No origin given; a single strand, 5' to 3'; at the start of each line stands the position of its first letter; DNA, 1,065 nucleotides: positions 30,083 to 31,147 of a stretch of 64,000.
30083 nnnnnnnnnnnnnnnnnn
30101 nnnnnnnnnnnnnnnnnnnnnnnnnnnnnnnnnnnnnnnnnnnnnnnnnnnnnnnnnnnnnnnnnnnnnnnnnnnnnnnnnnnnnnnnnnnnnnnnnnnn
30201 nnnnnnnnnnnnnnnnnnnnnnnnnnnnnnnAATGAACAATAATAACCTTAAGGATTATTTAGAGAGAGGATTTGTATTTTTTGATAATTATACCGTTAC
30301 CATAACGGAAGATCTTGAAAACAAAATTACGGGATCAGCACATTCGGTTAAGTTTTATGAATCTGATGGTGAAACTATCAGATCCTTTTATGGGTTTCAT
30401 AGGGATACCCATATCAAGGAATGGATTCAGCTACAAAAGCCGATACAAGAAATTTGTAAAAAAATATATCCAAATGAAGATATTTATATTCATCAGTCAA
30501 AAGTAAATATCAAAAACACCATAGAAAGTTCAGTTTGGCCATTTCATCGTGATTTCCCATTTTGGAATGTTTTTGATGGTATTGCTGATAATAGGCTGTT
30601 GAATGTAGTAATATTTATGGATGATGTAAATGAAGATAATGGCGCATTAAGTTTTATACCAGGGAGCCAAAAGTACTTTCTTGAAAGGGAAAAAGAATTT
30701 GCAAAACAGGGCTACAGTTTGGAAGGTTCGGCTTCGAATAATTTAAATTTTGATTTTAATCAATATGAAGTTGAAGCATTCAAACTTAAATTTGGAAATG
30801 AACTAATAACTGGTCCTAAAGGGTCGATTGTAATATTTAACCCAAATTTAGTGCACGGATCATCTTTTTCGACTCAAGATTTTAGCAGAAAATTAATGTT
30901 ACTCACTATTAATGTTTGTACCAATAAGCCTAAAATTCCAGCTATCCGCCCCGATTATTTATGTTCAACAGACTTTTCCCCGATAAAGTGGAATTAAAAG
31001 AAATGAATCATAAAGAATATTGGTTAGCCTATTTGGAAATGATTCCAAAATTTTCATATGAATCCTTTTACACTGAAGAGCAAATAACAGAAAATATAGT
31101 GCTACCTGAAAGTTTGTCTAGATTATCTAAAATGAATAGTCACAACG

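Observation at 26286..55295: A ~29-kb, 13-gene NRPS biosynthetic gene cluster on a single strand, the dominant accessory system in the window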

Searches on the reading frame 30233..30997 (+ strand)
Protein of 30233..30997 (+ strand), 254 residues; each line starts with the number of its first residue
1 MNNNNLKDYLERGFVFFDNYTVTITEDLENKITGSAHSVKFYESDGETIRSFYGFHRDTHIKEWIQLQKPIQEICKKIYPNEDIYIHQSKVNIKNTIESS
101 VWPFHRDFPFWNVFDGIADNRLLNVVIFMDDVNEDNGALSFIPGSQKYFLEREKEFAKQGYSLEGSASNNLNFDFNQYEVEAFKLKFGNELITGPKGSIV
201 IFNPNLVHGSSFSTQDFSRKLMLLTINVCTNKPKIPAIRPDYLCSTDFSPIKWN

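Call 3: search_protein_families(library=pfam, proteins=[window:30233-30997:+], max_evalue=0.01)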
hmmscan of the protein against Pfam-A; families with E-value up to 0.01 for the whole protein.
window:30233-30997:+ (254 aa): 1 family
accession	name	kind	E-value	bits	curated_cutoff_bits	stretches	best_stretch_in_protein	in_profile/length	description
PF05721.19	PhyH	-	2.7e-19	70.7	22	1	45-219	44-211/213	Phytanoyl-CoA dioxygenase (PhyH)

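Call 23: search_protein_families(library=ncbifam, proteins=[window:30233-30997:+], max_evalue=0.01)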
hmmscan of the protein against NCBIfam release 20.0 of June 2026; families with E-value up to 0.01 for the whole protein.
window:30233-30997:+ (254 aa): 1 family
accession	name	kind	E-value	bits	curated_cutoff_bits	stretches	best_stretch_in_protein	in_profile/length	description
TIGR02408.1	ectoine_ThpD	equivalog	7.9e-25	87.7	336.5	1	8-252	24-277/277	ectoine hydroxylase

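Call 31: search_solved_structures(query=window:30233-30997:+, max_evalue=0.001, show_alignments=2)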
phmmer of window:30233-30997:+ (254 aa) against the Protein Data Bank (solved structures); distinct sequences matched with E-value up to 0.001: 6.
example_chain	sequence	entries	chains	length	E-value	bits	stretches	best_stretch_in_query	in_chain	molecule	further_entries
7e01_A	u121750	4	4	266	4.9e-28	101.4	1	37-251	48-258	Phytanoyl-CoA dioxygenase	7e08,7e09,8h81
7dzz_A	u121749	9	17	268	5e-28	101.3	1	37-251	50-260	Phytanoyl-CoA dioxygenase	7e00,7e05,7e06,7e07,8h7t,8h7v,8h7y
7dt0_A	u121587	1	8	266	8.8e-27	97.2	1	37-251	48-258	Phytanoyl-CoA dioxygenase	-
5nch_A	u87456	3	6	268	5.6e-26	94.6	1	40-251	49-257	Leucine hydroxylase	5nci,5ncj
3emr_A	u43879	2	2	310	3.7e-22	82.1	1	27-250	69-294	EctD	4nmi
4mhr_A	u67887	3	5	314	1.5e-16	63.7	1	43-236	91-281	Ectoine hydroxylase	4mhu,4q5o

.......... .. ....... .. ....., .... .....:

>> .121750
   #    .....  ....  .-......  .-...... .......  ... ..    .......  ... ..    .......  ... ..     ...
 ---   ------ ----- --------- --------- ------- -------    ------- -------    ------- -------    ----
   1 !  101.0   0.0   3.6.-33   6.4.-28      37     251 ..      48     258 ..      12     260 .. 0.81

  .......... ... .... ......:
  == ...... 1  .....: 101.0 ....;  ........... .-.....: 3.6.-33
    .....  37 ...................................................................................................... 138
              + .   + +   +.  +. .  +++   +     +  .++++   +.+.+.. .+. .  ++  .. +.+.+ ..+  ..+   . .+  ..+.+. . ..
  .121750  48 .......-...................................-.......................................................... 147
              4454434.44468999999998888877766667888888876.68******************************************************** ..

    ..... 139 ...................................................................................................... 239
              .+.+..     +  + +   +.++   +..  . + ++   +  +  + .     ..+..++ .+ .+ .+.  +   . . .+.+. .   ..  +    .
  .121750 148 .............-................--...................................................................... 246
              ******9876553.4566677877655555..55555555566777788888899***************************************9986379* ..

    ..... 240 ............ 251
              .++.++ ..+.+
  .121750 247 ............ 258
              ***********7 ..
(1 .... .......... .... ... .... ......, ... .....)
